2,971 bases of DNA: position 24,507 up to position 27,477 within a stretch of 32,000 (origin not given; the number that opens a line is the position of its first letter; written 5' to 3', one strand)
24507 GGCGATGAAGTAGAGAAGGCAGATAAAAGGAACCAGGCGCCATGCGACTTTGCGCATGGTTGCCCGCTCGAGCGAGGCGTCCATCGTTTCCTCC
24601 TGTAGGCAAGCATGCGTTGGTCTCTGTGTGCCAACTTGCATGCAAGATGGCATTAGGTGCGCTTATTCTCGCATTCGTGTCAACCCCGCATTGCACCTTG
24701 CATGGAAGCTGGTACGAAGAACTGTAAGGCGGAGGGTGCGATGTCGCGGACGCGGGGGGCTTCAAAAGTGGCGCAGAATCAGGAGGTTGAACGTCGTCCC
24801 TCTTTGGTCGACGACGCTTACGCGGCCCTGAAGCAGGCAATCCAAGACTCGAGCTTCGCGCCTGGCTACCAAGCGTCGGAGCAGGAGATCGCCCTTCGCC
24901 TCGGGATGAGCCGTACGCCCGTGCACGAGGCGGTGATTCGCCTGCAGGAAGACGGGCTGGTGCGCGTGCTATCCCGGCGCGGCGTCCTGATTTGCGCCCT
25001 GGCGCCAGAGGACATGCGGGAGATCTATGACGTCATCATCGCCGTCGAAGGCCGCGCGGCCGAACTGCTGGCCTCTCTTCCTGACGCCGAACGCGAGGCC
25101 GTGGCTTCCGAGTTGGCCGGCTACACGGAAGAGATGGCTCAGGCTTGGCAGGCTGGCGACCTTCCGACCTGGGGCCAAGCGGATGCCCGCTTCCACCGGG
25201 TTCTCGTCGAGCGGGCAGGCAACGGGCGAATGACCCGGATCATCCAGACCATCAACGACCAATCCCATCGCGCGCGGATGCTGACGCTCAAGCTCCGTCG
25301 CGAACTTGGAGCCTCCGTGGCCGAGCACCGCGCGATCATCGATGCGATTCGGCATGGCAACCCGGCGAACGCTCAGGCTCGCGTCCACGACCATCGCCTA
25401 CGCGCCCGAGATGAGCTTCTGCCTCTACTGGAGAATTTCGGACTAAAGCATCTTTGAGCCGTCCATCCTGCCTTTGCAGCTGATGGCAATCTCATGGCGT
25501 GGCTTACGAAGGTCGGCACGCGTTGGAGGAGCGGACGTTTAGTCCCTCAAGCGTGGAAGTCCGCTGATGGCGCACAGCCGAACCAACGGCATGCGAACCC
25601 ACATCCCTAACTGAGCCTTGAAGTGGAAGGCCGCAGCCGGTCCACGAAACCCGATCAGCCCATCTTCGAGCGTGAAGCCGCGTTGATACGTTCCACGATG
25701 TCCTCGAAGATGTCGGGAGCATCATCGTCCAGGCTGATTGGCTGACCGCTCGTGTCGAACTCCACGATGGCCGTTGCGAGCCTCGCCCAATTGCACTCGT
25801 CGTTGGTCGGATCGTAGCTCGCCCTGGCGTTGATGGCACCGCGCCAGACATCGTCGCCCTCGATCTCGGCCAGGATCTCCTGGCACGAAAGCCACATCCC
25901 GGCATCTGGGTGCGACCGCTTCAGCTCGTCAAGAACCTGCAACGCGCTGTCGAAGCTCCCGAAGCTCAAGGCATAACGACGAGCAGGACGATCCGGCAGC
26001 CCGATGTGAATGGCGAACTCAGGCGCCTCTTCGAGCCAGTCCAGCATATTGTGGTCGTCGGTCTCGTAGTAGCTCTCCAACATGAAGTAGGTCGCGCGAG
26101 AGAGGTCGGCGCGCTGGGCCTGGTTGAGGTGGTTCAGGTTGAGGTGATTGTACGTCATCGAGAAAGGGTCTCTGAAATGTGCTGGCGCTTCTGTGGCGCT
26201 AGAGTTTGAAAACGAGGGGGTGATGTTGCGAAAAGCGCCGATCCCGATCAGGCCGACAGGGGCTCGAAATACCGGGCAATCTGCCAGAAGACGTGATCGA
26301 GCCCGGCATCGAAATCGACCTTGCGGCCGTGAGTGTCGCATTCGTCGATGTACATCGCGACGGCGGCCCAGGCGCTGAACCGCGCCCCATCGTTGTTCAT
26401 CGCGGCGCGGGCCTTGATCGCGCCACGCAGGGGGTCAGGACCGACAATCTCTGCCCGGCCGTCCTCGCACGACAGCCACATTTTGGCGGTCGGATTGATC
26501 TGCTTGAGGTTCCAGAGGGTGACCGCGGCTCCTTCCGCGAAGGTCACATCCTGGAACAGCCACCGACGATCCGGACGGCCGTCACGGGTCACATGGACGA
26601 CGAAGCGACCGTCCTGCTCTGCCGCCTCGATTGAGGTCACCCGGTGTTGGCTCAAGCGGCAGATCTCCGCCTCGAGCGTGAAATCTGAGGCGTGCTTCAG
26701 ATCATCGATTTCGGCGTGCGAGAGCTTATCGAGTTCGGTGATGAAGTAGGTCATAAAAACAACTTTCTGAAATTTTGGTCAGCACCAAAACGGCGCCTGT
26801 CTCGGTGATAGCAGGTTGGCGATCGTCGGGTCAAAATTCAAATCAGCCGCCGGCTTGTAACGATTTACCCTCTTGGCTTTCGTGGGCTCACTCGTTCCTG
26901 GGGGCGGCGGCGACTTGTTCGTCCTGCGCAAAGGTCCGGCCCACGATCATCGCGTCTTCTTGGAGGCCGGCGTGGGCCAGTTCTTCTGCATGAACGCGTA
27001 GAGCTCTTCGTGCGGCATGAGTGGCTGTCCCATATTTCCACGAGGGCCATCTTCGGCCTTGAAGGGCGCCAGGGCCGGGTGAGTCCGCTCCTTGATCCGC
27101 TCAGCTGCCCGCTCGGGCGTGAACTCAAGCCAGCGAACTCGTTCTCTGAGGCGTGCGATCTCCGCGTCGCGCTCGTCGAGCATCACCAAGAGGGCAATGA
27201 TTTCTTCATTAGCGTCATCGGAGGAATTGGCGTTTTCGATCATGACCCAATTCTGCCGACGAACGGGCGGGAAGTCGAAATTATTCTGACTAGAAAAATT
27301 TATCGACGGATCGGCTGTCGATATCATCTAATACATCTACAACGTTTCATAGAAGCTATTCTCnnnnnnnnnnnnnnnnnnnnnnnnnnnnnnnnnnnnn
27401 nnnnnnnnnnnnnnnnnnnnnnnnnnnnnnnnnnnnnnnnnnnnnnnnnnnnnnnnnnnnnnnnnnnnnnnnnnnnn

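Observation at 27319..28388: A 12-13-nt motif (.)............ clustered four times as two perfect inverted pairs after an orphan 247-aa gene, with a degenerate fifth copy at its 5' side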

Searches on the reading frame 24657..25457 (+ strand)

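Call 9: search_protein_families(library=pfam, proteins=[window:24657-25457:+], max_evalue=0.1)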
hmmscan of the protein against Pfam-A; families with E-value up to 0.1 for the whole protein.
window:24657-25457:+ (266 aa): 12 families
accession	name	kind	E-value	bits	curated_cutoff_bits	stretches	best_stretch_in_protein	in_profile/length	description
PF07729.17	FCD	-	8.3e-24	84.8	24.3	1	122-246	1-122/125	FCD domain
PF00392.27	GntR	-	2e-13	50.2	27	1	52-112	3-64/64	Bacterial regulatory proteins, gntR family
PF13545.12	HTH_Crp_2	-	8e-05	23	27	1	73-114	23-63/70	Crp-like helix-turn-helix domain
PF13412.12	HTH_24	-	0.00011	22.2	21.9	1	74-103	19-48/48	Winged helix-turn-helix DNA-binding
PF09339.16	HTH_IclR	-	0.0008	19.6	22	1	76-103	22-49/52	IclR helix-turn-helix domain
PF01325.25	Fe_dep_repress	-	0.0028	18.2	26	1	73-110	23-60/60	Iron dependent repressor, N-terminal DNA binding domain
PF13551.12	HTH_29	-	0.0063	17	28.1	1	76-108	16-48/64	Winged helix-turn helix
PF02082.26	Rrf2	-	0.011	16.4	30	1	72-154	23-104/132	Iron-dependent Transcriptional regulator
PF12802.13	MarR_2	-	0.012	16.2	27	1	76-104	24-52/61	MarR family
PF01978.25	TrmB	-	0.019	15.3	25.6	1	73-118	23-68/68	Sugar-specific transcriptional regulator TrmB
PF08279.18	HTH_11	-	0.019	15.3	25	1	74-109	17-51/55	HTH domain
PF06990.17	Gal-3-0_sulfotr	-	0.031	13.6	27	1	144-211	273-339/402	Galactose-3-O-sulfotransferase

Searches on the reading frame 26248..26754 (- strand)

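Call 9: search_protein_families(library=pfam, proteins=[window:26248-26754:-], max_evalue=0.1)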
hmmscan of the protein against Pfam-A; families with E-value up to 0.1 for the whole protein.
window:26248-26754:- (168 aa): 2 families
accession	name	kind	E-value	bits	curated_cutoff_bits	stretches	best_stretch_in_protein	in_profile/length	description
PF18629.7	DUF5629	-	0.00053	20.9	26.6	1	5-84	3-84/98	Family of unknown function (DUF5629)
PF25583.1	WCX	-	0.017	15.9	23.9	0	91-118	46-73/76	WCX domain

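Call 11: search_protein_families(library=ncbifam, proteins=[window:26248-26754:-], max_evalue=0.1)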
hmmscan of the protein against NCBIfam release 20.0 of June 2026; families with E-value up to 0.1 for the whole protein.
window:26248-26754:- (168 aa): 0 families

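Call 12: search_protein_families(library=phrogs, proteins=[window:26248-26754:-], max_evalue=0.1)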
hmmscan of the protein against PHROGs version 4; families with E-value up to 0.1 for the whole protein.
window:26248-26754:- (168 aa): 2 families
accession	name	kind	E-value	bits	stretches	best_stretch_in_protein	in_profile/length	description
phrog_32165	-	tail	0.073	13.4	1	16-76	111-172/290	minor tail protein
phrog_7881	-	unknown function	0.099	13.8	0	5-48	9-51/66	-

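Call 112: search_protein_families(library=padloc, proteins=[window:26248-26754:-], max_evalue=0.01)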
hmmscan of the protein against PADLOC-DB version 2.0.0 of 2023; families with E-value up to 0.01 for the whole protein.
window:26248-26754:- (168 aa): 0 families

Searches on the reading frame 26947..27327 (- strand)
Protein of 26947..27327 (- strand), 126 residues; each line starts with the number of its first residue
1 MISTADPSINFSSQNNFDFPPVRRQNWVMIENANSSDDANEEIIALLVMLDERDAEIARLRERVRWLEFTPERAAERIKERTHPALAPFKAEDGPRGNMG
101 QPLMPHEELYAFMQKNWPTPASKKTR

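Call 9: search_protein_families(library=pfam, proteins=[window:26947-27327:-], max_evalue=0.1)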
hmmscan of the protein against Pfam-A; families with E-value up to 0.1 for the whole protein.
window:26947-27327:- (126 aa): 0 families

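Call 11: search_protein_families(library=ncbifam, proteins=[window:26947-27327:-], max_evalue=0.1)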
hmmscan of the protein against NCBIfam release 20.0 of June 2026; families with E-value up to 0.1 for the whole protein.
window:26947-27327:- (126 aa): 0 families

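Call 12: search_protein_families(library=phrogs, proteins=[window:26947-27327:-], max_evalue=0.1)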
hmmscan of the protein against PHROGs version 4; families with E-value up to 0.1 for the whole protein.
window:26947-27327:- (126 aa): 0 families

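Call 112: search_protein_families(library=padloc, proteins=[window:26947-27327:-], max_evalue=0.01)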
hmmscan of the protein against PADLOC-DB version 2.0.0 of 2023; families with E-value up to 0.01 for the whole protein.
window:26947-27327:- (126 aa): 0 families
